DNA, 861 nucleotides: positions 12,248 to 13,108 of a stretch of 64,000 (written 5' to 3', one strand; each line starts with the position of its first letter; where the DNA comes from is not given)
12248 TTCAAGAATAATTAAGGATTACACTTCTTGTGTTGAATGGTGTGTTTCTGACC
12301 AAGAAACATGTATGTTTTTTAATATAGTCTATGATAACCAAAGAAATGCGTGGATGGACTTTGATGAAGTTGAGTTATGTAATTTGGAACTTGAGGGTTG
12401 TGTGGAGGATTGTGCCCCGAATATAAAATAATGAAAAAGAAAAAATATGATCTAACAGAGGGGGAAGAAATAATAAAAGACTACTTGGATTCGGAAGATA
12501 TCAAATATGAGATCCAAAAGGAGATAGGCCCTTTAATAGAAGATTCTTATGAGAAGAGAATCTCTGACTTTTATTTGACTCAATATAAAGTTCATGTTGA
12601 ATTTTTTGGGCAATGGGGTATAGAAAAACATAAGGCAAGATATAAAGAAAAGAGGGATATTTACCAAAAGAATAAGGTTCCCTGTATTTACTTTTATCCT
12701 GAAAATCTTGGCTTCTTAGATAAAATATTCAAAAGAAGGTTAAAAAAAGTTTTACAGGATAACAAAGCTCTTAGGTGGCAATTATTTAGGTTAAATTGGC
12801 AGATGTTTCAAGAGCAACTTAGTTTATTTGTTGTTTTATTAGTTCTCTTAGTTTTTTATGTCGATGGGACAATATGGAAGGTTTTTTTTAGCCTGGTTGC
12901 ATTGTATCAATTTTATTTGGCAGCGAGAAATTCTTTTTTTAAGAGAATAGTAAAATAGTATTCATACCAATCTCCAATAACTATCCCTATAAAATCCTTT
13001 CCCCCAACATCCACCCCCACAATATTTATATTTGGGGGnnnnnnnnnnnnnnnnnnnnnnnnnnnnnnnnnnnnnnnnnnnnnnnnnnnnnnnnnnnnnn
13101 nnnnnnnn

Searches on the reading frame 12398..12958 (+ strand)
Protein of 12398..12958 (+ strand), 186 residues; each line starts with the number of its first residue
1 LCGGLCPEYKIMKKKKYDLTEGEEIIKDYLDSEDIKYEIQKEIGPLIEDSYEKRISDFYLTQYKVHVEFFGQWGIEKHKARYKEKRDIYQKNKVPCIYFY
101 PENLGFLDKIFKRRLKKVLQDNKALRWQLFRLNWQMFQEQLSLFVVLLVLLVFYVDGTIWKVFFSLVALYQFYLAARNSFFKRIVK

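Call 3: search_protein_families(library=pfam, proteins=[window:12398-12958:+], max_evalue=0.1)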
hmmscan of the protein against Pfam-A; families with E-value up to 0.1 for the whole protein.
window:12398-12958:+ (186 aa): 0 families

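Call 4: search_protein_families(library=padloc, proteins=[window:12398-12958:+], max_evalue=0.1)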
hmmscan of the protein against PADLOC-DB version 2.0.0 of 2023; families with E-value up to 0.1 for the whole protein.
window:12398-12958:+ (186 aa): 3 families
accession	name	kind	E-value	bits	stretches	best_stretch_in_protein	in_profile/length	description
PDLC05067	PDC-S69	-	1.3e-11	42.7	1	20-118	191-284/289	-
PDLC01150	HEAT_CxxC_PDDEXK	-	2.5e-06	25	1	19-117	192-286/288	HEAT_CxxC_PD-DEXK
PDLC05065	PDC-S68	-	0.005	12.6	1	23-94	1113-1183/1221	-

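Call 7: search_protein_families(library=ncbifam, proteins=[window:12398-12958:+], max_evalue=0.1)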
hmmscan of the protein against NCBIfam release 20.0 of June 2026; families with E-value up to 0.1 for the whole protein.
window:12398-12958:+ (186 aa): 0 families
